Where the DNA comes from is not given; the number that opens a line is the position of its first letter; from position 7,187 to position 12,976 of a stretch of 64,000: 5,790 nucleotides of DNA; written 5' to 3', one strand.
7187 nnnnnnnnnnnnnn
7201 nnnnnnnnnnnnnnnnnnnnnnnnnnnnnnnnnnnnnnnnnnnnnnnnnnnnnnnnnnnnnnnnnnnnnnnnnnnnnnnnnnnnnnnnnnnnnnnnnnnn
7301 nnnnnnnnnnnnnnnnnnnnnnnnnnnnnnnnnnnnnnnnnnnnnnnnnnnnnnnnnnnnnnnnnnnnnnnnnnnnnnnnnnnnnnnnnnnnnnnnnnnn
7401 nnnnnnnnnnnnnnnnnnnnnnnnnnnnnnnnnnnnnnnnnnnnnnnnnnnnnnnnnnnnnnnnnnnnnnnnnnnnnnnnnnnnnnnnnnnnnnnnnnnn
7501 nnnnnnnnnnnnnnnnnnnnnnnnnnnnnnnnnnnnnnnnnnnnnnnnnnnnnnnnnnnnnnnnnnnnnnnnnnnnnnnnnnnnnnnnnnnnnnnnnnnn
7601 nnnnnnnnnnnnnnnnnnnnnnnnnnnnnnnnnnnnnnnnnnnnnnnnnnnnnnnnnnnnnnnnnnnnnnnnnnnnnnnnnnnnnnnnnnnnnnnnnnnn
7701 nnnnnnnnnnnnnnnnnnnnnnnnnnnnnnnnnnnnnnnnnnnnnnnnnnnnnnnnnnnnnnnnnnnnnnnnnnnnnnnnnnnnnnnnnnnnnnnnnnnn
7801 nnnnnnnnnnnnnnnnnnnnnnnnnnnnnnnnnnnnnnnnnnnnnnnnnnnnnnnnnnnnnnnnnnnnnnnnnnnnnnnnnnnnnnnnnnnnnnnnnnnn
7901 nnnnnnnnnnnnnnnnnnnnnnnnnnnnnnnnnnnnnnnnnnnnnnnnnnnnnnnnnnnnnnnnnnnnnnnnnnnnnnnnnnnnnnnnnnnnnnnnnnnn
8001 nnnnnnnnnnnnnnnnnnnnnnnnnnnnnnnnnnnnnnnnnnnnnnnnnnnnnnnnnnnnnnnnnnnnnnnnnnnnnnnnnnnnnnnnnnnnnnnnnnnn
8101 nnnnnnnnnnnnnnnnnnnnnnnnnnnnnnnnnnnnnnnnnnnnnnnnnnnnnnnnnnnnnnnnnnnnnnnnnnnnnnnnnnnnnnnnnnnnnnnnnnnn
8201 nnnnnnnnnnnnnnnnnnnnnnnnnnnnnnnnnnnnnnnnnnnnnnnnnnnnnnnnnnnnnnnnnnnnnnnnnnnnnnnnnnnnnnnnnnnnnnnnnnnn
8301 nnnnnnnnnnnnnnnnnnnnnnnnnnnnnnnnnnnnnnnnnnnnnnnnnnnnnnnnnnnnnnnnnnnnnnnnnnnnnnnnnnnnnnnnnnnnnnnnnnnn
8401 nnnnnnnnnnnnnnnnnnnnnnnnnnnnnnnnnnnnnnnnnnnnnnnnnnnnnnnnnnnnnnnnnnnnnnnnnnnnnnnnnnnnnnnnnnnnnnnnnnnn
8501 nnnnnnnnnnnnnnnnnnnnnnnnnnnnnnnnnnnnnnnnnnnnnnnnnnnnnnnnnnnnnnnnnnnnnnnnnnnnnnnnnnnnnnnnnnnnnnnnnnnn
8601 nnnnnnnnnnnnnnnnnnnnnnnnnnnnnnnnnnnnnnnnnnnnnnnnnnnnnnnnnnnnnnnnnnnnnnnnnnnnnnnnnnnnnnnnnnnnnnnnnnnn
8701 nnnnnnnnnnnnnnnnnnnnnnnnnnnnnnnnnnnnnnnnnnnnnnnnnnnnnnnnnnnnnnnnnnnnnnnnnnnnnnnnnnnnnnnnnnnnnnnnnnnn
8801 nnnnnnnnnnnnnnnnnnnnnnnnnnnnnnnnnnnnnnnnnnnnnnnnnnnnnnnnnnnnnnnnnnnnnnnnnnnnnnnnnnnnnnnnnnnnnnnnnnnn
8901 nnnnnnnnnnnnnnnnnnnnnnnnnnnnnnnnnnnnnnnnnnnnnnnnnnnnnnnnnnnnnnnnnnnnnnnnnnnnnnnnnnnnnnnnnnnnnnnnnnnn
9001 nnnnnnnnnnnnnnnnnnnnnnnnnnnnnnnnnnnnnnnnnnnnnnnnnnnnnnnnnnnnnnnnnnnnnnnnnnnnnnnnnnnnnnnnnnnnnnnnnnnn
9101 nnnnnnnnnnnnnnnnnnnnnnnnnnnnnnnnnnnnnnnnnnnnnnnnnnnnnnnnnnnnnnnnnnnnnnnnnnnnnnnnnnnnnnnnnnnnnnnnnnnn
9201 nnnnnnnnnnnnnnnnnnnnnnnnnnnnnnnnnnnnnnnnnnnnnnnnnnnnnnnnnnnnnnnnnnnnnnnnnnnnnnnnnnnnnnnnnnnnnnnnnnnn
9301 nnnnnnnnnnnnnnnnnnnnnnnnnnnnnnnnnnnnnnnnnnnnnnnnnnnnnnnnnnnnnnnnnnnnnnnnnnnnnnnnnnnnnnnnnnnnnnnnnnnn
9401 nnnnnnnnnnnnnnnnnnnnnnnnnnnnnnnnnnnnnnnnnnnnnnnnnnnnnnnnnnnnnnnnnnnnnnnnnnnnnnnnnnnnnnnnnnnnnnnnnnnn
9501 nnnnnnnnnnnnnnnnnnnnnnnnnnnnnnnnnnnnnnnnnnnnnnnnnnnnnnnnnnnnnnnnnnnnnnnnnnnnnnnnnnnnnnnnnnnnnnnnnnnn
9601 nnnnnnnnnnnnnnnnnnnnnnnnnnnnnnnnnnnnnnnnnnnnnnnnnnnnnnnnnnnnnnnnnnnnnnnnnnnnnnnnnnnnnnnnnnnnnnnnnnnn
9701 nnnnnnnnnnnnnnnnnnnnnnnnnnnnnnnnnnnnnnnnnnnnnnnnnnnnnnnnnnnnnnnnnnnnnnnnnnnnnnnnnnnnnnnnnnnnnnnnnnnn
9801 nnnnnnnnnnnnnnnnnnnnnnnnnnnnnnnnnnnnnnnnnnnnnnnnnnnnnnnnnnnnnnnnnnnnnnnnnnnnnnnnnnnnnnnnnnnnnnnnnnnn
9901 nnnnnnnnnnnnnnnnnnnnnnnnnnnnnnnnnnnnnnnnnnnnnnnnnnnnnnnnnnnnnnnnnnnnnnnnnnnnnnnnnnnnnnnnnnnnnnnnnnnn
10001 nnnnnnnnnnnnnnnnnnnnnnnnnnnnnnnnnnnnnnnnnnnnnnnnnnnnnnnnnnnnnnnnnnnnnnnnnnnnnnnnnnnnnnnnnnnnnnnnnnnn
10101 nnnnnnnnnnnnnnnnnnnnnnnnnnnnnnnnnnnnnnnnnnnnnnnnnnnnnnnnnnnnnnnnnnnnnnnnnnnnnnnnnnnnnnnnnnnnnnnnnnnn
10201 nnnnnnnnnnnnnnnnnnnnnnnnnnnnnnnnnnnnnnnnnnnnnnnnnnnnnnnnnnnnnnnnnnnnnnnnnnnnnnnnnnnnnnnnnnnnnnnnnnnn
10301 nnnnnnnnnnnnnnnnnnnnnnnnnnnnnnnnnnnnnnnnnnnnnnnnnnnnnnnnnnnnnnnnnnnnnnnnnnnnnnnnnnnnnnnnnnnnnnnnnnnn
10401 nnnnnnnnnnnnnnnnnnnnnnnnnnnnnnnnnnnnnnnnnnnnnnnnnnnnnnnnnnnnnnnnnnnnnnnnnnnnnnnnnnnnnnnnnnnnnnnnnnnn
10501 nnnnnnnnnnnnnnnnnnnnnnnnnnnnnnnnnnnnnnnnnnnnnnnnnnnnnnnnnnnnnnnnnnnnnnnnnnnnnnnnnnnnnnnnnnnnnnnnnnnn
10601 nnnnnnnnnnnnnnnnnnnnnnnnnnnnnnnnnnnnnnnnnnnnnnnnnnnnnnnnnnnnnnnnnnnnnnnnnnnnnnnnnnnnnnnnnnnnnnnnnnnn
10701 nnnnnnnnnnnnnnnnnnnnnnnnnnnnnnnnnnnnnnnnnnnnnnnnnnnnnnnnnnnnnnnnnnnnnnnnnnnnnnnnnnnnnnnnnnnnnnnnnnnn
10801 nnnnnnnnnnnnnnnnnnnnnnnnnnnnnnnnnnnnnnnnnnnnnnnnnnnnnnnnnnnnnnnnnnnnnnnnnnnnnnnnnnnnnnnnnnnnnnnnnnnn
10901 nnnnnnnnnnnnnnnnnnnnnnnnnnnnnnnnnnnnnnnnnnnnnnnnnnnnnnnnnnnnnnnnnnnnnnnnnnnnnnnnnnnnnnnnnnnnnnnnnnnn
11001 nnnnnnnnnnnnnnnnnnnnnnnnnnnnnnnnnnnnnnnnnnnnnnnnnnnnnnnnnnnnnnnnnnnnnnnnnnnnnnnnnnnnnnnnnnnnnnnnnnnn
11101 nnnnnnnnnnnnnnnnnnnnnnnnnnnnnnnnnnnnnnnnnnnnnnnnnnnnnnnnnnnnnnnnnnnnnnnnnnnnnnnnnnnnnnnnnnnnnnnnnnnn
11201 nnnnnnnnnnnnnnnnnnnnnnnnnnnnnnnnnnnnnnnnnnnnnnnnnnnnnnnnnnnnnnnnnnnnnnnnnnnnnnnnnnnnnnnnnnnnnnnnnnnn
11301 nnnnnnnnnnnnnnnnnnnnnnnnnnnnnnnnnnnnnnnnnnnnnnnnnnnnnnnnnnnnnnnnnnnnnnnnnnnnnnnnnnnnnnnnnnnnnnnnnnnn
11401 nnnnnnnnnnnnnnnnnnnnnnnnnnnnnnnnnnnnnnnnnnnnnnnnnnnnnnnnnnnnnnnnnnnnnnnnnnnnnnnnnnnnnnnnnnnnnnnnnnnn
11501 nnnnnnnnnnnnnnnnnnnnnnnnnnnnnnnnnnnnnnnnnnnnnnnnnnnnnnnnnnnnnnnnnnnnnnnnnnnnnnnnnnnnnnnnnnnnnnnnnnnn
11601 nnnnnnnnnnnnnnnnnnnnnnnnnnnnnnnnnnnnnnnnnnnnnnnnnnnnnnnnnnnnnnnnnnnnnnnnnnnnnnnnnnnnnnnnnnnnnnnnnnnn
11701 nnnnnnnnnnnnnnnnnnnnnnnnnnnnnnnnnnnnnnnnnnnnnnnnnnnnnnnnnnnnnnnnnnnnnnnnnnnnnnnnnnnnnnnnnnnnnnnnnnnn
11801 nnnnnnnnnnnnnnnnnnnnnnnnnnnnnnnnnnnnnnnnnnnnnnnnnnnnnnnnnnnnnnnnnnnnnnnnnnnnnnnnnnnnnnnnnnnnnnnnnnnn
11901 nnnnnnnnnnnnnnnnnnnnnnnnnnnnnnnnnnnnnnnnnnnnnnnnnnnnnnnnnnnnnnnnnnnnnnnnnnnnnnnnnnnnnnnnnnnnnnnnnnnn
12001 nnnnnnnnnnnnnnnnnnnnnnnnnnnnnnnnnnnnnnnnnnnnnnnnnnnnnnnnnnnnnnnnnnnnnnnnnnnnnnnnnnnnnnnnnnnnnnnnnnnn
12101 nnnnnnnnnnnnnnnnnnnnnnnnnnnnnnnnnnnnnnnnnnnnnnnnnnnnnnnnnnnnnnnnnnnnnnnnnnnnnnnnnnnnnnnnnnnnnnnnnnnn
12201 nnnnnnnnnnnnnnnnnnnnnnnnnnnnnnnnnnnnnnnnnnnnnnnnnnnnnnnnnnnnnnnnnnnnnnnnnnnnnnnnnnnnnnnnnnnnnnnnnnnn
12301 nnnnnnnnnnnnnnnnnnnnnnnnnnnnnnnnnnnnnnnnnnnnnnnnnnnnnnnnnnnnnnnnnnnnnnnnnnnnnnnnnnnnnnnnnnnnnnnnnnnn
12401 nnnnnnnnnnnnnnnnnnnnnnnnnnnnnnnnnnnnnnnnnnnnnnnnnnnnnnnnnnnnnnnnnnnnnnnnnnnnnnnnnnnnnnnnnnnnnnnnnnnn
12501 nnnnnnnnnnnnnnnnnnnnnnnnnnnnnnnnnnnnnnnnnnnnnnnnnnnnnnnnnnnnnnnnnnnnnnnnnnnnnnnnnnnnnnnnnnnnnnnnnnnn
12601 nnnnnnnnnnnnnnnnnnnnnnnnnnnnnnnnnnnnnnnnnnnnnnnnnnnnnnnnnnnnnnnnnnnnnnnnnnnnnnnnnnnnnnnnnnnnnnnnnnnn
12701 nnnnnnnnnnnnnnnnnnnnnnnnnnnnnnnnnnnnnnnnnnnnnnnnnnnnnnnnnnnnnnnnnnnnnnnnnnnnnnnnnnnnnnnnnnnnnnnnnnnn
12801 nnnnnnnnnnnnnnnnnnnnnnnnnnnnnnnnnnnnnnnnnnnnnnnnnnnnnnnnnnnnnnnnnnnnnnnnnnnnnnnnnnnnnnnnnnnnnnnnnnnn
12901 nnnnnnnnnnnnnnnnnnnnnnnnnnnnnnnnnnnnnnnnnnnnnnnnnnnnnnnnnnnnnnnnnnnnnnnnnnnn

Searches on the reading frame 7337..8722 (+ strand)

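Call 29: search_protein_families(library=pfam, proteins=[window:7337-8722:+])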
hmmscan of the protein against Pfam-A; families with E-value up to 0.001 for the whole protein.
window:7337-8722:+ (461 aa): 6 families
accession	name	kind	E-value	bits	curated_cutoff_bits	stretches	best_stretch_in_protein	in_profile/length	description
PF00448.28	SRP54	-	6.1e-72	241.8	22.7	1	267-460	2-195/196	SRP54-type protein, GTPase domain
PF13604.12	AAA_30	-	1.5e-07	31.7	27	1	252-374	4-112/191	AAA domain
PF02881.24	SRP54_N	-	1.3e-06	29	22.4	1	183-239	14-72/75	SRP54-type protein, helical bundle domain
PF13401.12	AAA_22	-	1.5e-05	25.7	27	1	266-386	5-122/130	AAA domain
PF13207.12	AAA_17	-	2.9e-05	24.8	27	1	272-385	1-108/136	AAA domain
PF25199.1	nSTAND_NTPase5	-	0.0008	19.7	34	0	258-359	33-133/145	Novel STAND NTPase 5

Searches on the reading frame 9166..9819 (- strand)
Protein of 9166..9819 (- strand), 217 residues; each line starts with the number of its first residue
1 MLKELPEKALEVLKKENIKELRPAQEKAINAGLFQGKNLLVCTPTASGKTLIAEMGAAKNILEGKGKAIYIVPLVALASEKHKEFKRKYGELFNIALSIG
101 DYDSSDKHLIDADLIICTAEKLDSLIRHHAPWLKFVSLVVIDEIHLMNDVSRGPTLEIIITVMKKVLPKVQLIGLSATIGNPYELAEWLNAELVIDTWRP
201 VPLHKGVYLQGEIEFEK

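Call 34: search_protein_families(library=pfam, proteins=[window:9166-9819:-])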
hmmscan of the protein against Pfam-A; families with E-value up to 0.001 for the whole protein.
window:9166-9819:- (217 aa): 3 families
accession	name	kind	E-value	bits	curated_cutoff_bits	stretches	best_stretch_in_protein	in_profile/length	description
PF00270.35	DEAD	-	5.1e-33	114.6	26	1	22-181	1-163/167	DEAD/DEAH box helicase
PF04851.21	ResIII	-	2.1e-13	51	22.5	1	19-179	2-162/164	Type III restriction enzyme, res subunit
PF22527.2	DEXQc_Suv3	-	6e-07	29.6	27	1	39-157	16-115/154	DEXQ-box helicase domain of Suv3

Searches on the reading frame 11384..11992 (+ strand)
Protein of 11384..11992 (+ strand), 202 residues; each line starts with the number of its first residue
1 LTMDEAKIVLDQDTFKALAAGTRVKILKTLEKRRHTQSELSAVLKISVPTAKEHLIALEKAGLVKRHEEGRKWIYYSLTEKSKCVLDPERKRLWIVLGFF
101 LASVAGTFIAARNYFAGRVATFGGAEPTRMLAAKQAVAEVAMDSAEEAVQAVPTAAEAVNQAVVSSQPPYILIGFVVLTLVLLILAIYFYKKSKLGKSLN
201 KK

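Call 53: search_protein_families(library=pfam, proteins=[window:11384-11992:+])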
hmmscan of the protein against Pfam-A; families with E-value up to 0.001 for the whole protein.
window:11384-11992:+ (202 aa): 6 families
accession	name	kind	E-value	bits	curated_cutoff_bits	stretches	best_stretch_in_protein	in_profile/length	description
PF01022.26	HTH_5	-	1.3e-11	44.6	22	1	22-65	3-46/47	Bacterial regulatory protein, arsR family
PF12840.13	HTH_20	-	3.6e-08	33.7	27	1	18-66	1-50/51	Helix-turn-helix domain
PF13412.12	HTH_24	-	1.5e-06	28.1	21.9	1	22-65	4-48/48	Winged helix-turn-helix DNA-binding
PF25213.1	HVO_A0261_N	-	8.6e-06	26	35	1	21-85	11-70/86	HVO_A0261 N-terminal domain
PF01047.28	MarR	-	0.00018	21.8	24.6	1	24-66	6-49/59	MarR family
PF01325.25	Fe_dep_repress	-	0.0009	19.8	26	0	35-67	23-55/60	Iron dependent repressor, N-terminal DNA binding domain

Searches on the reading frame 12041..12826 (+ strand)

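Call 53: search_protein_families(library=pfam, proteins=[window:12041-12826:+])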
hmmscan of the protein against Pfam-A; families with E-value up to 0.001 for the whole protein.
window:12041-12826:+ (261 aa): 1 family
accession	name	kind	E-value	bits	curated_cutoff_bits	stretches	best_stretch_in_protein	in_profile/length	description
PF04402.19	SIMPL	-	4.7e-53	180.9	25.2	1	51-258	1-205/205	Protein of unknown function (DUF541)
